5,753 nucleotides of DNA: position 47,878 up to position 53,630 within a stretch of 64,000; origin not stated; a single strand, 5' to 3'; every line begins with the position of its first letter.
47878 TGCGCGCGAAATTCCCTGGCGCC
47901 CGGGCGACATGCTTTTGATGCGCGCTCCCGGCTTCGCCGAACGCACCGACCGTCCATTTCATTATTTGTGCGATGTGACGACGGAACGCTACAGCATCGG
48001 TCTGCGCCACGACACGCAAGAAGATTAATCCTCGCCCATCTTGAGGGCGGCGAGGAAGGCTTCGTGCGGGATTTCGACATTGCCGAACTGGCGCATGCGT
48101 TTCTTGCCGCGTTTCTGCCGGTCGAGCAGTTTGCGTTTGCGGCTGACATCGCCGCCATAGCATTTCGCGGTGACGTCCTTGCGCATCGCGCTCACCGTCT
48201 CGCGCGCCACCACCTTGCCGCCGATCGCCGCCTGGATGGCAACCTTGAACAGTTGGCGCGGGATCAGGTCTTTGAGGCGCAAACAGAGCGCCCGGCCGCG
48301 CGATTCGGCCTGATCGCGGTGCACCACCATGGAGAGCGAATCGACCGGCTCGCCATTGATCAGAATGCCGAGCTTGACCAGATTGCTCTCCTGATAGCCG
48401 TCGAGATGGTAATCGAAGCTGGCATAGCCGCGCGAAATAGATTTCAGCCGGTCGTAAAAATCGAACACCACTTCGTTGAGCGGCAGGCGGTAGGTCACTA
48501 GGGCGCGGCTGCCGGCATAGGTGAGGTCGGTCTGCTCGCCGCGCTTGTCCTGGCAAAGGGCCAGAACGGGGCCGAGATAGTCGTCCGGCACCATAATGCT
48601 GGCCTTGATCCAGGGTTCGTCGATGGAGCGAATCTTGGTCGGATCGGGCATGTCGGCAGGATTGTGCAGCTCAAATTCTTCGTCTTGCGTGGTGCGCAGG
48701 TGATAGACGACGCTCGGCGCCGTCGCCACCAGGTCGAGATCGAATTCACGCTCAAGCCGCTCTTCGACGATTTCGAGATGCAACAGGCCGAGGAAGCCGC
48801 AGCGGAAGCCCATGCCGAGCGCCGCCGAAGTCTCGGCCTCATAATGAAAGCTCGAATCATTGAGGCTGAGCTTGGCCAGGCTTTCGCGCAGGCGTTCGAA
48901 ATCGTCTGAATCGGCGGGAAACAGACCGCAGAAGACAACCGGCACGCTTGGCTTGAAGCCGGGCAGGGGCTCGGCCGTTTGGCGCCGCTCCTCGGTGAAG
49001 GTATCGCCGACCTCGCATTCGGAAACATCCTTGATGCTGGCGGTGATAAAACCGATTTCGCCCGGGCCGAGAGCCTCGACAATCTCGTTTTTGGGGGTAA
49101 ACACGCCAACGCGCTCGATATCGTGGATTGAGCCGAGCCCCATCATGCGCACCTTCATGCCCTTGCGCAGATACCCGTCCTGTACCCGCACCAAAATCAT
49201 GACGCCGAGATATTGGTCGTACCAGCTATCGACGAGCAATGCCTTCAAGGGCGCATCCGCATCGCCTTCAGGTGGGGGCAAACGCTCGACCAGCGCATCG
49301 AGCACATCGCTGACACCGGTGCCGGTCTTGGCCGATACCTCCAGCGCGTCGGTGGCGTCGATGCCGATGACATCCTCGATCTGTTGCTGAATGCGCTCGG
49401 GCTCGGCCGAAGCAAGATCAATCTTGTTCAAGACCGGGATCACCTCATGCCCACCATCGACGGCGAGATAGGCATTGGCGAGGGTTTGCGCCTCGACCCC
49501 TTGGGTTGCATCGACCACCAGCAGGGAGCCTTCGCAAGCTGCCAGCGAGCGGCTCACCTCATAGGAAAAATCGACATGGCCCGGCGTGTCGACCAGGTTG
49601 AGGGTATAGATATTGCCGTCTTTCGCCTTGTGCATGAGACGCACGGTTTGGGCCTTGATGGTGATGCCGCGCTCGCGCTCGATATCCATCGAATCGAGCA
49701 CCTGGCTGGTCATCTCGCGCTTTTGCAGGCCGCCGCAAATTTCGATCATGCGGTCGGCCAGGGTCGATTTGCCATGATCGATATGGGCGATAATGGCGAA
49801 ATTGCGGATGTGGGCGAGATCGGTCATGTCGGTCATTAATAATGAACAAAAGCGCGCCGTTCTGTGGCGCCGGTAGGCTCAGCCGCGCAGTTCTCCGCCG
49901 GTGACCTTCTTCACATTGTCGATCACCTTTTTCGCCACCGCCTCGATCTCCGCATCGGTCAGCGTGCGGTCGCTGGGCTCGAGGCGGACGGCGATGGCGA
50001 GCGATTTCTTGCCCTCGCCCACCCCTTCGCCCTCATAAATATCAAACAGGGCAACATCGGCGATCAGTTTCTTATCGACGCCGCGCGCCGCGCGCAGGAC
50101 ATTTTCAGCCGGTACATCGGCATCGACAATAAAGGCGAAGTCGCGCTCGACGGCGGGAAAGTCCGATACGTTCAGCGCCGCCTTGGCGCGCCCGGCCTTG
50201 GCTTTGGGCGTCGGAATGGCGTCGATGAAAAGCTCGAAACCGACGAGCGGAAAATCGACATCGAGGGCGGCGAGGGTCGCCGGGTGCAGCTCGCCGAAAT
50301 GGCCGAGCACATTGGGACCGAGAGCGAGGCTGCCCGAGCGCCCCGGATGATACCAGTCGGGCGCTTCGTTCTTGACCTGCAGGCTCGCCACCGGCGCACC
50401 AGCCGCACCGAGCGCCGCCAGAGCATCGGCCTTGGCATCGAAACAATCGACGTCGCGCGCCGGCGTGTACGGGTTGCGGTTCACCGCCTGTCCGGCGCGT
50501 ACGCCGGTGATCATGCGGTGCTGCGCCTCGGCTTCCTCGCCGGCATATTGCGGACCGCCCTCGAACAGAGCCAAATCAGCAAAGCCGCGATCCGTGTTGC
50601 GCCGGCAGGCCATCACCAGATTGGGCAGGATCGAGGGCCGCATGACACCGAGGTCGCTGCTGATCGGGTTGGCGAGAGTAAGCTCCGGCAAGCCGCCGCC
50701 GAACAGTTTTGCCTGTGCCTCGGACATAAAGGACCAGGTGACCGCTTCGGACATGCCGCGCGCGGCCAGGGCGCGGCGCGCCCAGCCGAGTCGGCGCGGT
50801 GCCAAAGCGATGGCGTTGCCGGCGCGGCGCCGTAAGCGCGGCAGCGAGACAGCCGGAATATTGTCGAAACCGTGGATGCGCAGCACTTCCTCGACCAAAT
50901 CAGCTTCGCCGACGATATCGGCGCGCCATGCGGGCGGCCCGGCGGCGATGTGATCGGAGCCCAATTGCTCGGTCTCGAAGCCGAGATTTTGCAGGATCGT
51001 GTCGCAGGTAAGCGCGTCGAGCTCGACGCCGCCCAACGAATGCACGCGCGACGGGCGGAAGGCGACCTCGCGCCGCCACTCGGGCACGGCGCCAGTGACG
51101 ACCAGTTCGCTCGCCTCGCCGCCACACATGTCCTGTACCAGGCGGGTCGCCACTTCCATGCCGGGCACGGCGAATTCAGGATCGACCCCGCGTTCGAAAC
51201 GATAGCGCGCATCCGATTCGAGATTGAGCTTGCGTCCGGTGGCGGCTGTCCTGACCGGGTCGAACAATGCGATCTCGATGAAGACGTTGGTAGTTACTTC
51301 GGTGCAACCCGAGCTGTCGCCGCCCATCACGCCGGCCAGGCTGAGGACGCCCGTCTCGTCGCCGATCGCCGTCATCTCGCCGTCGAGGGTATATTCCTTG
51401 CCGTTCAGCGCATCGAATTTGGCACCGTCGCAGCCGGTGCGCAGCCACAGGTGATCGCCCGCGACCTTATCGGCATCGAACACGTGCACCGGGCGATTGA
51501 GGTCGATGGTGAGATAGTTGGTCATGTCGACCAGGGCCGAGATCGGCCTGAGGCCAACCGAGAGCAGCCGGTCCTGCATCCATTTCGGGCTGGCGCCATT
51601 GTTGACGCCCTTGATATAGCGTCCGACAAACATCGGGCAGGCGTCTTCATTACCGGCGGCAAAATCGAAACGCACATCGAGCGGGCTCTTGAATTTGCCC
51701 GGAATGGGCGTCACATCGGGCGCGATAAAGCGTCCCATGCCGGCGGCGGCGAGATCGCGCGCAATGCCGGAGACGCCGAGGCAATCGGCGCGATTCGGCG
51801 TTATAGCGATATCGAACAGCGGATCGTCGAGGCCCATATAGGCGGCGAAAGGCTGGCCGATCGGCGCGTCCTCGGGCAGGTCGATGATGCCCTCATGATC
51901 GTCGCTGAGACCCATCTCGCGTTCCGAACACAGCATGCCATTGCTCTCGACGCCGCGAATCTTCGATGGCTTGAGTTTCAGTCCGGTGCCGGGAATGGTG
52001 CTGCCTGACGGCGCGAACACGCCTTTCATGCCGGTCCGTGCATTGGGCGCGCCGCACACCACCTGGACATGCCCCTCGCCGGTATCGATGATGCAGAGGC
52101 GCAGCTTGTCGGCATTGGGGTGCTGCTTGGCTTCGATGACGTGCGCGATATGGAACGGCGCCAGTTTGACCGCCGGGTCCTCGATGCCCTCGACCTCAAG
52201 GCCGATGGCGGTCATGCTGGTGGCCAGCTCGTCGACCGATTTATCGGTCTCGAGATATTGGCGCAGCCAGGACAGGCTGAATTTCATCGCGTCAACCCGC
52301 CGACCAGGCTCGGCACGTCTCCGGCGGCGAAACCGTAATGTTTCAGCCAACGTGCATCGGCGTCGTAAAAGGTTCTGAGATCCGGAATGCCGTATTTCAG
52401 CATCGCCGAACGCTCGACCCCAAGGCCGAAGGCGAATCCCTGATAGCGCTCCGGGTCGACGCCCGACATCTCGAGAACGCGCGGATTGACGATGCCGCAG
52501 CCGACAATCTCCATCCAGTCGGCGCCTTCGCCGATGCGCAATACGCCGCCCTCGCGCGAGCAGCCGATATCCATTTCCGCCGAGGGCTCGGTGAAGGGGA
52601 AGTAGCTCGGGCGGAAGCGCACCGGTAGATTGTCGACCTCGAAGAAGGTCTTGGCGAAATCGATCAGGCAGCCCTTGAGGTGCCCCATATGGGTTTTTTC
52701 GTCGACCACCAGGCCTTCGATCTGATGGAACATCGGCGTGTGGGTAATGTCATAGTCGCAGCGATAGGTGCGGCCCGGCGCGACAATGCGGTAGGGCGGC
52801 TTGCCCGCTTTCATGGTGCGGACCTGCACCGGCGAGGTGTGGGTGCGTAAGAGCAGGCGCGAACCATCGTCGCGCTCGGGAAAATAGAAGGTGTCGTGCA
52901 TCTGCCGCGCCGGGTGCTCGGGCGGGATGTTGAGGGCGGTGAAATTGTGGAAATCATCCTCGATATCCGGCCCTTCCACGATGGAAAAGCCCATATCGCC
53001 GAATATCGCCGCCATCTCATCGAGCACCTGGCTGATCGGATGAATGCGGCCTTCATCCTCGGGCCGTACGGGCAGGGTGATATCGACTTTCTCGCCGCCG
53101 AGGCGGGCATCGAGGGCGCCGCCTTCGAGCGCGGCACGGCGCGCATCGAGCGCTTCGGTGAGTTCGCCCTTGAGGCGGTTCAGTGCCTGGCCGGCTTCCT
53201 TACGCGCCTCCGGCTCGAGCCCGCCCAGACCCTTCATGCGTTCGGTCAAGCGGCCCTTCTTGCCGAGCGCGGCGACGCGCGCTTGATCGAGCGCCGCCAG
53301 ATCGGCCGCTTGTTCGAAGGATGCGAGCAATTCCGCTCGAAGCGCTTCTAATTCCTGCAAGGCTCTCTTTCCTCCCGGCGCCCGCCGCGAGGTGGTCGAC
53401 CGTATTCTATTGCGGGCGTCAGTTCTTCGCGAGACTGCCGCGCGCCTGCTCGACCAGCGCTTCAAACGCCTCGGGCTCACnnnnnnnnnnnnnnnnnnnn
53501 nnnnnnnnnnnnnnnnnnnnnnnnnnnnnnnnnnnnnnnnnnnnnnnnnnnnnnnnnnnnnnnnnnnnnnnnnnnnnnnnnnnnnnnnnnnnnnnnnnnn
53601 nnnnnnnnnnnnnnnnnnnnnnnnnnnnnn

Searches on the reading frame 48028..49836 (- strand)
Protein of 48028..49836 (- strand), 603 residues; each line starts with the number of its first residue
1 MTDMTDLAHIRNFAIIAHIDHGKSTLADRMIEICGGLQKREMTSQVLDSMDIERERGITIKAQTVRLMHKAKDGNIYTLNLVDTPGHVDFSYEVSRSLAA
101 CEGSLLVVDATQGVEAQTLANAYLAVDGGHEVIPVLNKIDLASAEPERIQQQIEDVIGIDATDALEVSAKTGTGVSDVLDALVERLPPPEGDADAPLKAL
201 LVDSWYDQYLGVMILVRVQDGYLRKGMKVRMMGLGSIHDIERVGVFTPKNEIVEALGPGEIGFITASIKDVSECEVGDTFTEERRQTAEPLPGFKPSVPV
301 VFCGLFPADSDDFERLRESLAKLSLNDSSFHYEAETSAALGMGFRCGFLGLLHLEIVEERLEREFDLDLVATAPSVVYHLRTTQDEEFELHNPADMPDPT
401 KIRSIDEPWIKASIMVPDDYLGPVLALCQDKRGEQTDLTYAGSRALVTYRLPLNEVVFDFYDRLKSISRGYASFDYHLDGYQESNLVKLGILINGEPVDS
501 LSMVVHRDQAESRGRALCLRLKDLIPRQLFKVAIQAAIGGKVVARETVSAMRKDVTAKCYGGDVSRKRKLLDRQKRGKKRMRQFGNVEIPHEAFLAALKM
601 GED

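Call 38: search_protein_families(library=pfam, proteins=[window:48028-49836:-], max_evalue=0.001)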
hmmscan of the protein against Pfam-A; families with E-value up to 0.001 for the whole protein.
window:48028-49836:- (603 aa): 7 families
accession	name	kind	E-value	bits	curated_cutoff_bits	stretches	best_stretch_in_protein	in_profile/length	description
PF00009.33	GTP_EFTU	-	1.8e-53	181.4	26.5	1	9-188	2-188/188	Elongation factor Tu GTP binding domain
PF06421.17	LepA_C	-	1.9e-50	169.9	29.7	1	493-599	1-107/107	GTP-binding protein LepA C-terminus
PF00679.30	EFG_C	-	1.3e-21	76.9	27.9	1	406-488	3-85/89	Elongation factor G C-terminus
PF03144.31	GTP_EFTU_D2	-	3.8e-09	37.3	30.3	1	211-281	1-73/73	Elongation factor Tu domain 2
PF14492.12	EFG_III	-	1.4e-06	28.7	27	1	299-369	4-71/75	Elongation Factor G, domain III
PF22042.2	EF-G_D2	-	3.3e-05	24.3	27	1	197-282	2-83/84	Elongation factor G domain 2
PF01926.29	MMR_HSR1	-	0.00095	19.7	21.9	0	15-138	4-113/113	50S ribosome-binding GTPase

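Call 67: find_homologous_proteins(query=window:48028-49836:-, max_evalue=1e-100)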
Query window:48028-49836:- (603 aa): 8000 proteins with E <= 1e-100 among 8000 candidates; the best 120 are listed.
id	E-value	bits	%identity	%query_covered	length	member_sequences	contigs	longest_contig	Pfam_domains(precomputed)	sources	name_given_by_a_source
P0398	0.0e+0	1302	97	100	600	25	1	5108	PF00679.31,PF14492.13,PF06421.18,PF00009.34,PF03144.32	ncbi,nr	ncbi:MAG: elongation factor 4 [Rhodospirillaceae bacterium]|nr:elongation factor 4 [Rhodospirillacea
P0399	0.0e+0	1293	95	100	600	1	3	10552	PF00679.31,PF14492.13,PF06421.18,PF00009.34,PF03144.32,PF22042.3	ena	-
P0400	0.0e+0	1292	95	100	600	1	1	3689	PF00679.31,PF14492.13,PF06421.18,PF00009.34,PF03144.32,PF22042.3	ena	-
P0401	0.0e+0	1289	95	100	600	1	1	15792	PF00679.31,PF14492.13,PF06421.18,PF00009.34,PF03144.32,PF22042.3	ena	-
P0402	0.0e+0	1289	95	100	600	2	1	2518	PF00679.31,PF14492.13,PF06421.18,PF00009.34,PF03144.32,PF22042.3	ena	-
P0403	0.0e+0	1287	95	100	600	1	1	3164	PF00679.31,PF14492.13,PF06421.18,PF00009.34,PF03144.32,PF22042.3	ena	-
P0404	0.0e+0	1284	95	100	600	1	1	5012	PF00679.31,PF14492.13,PF06421.18,PF00009.34,PF03144.32,PF22042.3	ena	-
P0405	0.0e+0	1266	93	100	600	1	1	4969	PF00679.31,PF14492.13,PF06421.18,PF00009.34,PF03144.32,PF22042.3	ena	-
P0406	0.0e+0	1257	94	100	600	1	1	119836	PF00679.31,PF14492.13,PF06421.18,PF00009.34,PF03144.32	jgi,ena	-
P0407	0.0e+0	1220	90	100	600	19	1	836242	PF00679.31,PF14492.13,PF06421.18,PF00009.34,PF03144.32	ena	-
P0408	0.0e+0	1214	90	100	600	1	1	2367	PF00679.31,PF14492.13,PF06421.18,PF00009.34,PF03144.32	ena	-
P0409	0.0e+0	1213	90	100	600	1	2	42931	PF00679.31,PF14492.13,PF06421.18,PF00009.34,PF03144.32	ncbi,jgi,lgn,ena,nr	ncbi:MAG: Elongation factor 4 [Alphaproteobacteria bacterium MarineAlpha10_Bin2]|nr:MAG: Elongation 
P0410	0.0e+0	1212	90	100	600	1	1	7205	PF00679.31,PF14492.13,PF06421.18,PF00009.34,PF03144.32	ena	-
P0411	0.0e+0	1212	89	100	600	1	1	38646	PF00679.31,PF14492.13,PF06421.18,PF00009.34,PF03144.32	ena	-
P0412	0.0e+0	1212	89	100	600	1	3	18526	PF00679.31,PF14492.13,PF06421.18,PF00009.34,PF03144.32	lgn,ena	-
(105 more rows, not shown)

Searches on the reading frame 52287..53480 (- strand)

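Call 38: search_protein_families(library=pfam, proteins=[window:52287-53480:-], max_evalue=0.001)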
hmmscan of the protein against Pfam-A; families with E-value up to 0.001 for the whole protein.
window:52287-53480:- (398 aa): 2 families
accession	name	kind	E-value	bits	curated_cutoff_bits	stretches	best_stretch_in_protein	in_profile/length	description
PF01409.25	tRNA-synt_2d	-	2.8e-98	328.7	19.8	1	131-381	1-245/246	tRNA synthetases class II core domain (F)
PF02912.23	Phe_tRNA-synt_N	-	4.8e-21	74.9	22.3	1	60-127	2-69/69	Aminoacyl tRNA synthetase class II, N-terminal domain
